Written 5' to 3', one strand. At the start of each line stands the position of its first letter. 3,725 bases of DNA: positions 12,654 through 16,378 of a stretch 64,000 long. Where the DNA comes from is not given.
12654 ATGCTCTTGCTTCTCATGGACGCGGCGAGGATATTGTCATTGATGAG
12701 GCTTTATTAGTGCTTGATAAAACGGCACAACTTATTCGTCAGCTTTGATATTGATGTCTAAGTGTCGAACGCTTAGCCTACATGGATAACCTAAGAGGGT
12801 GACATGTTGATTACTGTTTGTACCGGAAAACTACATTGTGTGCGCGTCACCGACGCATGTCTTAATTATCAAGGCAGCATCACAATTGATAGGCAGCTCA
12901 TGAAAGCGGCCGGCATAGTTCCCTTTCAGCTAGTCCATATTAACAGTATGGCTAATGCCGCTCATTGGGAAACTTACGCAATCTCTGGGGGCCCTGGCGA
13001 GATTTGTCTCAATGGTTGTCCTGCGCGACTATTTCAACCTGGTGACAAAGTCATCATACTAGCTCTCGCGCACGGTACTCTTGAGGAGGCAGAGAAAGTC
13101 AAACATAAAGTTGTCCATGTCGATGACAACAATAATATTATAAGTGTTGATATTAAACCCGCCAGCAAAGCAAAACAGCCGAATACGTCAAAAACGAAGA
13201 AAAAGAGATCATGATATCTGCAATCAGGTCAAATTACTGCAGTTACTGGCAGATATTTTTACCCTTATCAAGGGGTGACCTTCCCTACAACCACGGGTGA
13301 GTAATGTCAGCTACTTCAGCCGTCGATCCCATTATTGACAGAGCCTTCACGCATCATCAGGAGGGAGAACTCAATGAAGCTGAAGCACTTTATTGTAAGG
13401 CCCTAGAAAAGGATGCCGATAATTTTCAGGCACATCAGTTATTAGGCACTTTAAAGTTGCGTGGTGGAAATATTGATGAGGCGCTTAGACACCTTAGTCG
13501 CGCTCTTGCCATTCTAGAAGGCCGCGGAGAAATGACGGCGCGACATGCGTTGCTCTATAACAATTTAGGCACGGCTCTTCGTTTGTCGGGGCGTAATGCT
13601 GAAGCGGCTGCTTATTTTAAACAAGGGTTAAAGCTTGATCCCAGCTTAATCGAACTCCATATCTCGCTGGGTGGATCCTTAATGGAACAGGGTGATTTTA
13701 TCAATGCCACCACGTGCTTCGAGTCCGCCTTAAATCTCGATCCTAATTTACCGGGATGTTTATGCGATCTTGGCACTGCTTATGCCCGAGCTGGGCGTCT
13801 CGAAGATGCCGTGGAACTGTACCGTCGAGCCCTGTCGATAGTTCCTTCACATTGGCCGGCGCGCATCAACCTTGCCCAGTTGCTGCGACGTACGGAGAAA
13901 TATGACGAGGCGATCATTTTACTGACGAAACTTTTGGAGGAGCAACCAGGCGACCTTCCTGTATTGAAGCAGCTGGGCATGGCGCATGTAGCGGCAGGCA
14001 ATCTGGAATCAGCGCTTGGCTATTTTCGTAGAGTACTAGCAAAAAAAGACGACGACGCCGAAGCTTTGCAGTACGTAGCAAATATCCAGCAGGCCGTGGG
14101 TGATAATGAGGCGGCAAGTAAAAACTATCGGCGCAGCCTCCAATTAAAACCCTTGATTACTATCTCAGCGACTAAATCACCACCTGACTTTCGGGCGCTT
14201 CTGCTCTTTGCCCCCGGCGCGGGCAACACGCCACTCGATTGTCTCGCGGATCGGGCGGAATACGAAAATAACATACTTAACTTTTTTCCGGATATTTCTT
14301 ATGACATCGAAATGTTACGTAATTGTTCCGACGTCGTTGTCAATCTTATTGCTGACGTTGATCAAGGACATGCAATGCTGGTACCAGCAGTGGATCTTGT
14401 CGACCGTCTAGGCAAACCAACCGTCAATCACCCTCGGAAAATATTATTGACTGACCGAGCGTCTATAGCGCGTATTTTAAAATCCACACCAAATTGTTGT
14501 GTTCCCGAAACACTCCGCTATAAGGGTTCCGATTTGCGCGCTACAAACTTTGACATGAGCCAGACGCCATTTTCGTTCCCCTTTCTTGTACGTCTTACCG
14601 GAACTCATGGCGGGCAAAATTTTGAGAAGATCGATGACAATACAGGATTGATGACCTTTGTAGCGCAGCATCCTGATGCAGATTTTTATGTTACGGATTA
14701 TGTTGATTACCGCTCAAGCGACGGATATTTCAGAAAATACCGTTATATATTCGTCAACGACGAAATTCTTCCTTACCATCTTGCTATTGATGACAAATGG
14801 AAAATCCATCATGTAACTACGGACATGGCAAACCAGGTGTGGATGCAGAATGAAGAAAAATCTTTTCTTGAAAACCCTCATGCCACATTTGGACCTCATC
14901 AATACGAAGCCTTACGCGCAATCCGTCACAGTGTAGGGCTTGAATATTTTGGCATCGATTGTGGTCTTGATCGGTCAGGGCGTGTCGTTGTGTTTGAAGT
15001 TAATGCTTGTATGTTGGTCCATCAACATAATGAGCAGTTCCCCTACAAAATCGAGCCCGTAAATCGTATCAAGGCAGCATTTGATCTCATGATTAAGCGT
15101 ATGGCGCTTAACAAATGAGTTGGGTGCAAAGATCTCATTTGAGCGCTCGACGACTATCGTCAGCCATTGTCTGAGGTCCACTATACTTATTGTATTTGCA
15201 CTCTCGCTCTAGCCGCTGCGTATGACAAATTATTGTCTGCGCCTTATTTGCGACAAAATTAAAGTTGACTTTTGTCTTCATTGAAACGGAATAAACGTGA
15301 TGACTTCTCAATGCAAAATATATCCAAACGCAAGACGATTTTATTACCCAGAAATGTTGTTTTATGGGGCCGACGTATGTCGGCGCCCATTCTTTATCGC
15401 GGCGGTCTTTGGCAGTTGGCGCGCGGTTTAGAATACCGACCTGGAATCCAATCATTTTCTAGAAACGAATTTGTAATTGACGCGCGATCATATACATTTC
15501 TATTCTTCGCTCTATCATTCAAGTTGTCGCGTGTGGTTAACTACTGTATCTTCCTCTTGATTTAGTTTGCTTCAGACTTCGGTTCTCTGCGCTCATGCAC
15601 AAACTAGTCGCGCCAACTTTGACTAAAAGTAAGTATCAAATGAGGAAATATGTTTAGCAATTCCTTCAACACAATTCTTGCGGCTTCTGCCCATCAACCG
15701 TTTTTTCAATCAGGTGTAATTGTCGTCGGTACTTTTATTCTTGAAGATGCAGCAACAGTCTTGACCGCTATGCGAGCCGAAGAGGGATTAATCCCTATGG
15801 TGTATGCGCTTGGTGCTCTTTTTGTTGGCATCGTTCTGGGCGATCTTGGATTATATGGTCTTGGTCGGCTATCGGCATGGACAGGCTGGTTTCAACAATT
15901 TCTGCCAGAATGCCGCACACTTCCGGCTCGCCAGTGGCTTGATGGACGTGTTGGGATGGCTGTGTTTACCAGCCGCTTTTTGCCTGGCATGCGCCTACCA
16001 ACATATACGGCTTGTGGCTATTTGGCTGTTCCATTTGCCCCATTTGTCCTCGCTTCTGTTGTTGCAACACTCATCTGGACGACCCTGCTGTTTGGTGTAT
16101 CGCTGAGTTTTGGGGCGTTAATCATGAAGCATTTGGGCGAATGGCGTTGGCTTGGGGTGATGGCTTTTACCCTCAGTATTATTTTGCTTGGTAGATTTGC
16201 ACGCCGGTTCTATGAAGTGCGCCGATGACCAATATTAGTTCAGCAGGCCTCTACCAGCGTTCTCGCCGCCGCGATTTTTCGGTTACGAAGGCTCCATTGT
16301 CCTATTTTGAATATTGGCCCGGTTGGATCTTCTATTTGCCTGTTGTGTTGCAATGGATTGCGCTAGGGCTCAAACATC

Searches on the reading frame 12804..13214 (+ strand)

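Call 43: search_protein_families(library=pfam, proteins=[window:12804-13214:+], max_evalue=0.001)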
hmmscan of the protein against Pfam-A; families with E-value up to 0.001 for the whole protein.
window:12804-13214:+ (136 aa): 1 family
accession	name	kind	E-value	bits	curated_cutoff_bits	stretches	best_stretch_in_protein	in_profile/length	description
PF02261.22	Asp_decarbox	-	4.8e-37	126.8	25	1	1-112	1-114/115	Aspartate decarboxylase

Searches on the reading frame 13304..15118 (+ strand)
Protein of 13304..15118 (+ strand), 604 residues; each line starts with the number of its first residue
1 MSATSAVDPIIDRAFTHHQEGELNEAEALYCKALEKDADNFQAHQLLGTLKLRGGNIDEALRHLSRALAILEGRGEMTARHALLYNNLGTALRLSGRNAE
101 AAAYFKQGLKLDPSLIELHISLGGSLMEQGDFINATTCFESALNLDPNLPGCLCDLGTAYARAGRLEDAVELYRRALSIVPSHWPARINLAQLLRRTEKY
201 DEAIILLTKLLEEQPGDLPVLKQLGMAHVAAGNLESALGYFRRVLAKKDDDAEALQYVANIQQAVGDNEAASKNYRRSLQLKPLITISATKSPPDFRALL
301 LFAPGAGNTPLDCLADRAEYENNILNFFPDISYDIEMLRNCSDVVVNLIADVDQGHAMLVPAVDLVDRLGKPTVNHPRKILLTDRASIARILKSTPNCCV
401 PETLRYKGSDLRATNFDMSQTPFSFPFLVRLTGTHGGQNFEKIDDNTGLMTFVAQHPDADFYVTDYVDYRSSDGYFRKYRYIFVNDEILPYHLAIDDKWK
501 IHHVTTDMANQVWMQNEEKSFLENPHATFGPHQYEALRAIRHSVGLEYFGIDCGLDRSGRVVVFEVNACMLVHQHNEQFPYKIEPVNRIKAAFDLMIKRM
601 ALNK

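Call 23: search_protein_families(library=ncbifam, proteins=[window:13304-15118:+], max_evalue=0.0001)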
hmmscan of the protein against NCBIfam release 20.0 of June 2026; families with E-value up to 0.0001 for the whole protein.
window:13304-15118:+ (604 aa): 27 families (the best 25 are shown)
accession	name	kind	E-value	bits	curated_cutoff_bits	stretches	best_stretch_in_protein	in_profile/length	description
TIGR02917.1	PEP_TPR_lipo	equivalog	3.5e-30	104.6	312.2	1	64-283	447-666/899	XrtA/PEP-CTERM system TPR-repeat protein PrsT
NF040959.1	MamA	equivalog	4.9e-27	94.7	200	2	154-282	75-203/204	magnetosome protein MamA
TIGR02521.1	type_IV_pilW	equivalog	5.7e-24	85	154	3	117-209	32-124/234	type IV pilus biogenesis/stability protein PilW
NF033762.1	social_mot_Tgl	equivalog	2.6e-17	63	225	1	117-275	32-193/252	social motility TPR repeat lipoprotein Tgl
NF052415.1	T3SS_chap_SctY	equivalog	3.7e-16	59.6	70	1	191-280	13-105/106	type III secretion apparatus assembly chaperone SctY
NF033758.1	gliding_GltE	equivalog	6.9e-15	54.9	225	2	17-120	232-328/411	adventurous gliding motility TPR repeat lipoprotein GltE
NF008757.0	PRK11788.1-5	equivalog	6.3e-14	51.9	363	2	153-283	183-313/388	lipopolysaccharide assembly protein LapB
NF047507.1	TPR_BatC_Lepto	exception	9.5e-13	48.1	175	0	155-199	101-145/214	TPR repeat-containing protein BatC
NF008756.0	PRK11788.1-4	equivalog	2.2e-12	46.7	474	1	151-283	181-313/389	lipopolysaccharide assembly protein LapB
NF047371.1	FlcA_CTERM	equivalog_domain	2.4e-12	46.1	300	0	123-221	129-228/646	periplasmic flagellar collar protein FlcA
TIGR02552.1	LcrH_SycD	equivalog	2.9e-12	46.4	104.8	0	95-179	31-115/136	SycD/LcrH family type III secretion system chaperone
NF033920.0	C39_PA2778_fam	equivalog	6.2e-12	45.5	150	0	191-283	163-255/255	PA2778 family cysteine peptidase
TIGR03939.1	PGA_TPR_OMP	equivalog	2.4e-10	39.3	366.65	1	129-283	32-185/800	poly-beta-1,6 N-acetyl-D-glucosamine export porin PgaA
NF002725.1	PRK02603.1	equivalog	2.9e-10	40.4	143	0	199-271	57-125/173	photosystem I assembly protein Ycf3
TIGR00990.1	3a0801s09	subfamily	4.3e-10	38.9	757.25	0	75-208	324-457/615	mitochondrial import receptor subunit TOM70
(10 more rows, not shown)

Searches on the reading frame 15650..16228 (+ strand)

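Call 43: search_protein_families(library=pfam, proteins=[window:15650-16228:+], max_evalue=0.001)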
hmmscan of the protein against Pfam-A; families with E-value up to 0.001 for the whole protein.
window:15650-16228:+ (192 aa): 1 family
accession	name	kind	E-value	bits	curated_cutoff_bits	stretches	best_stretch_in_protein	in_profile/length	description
PF09335.16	VTT_dom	-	8e-12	46.2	33.9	1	48-149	14-119/123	VTT domain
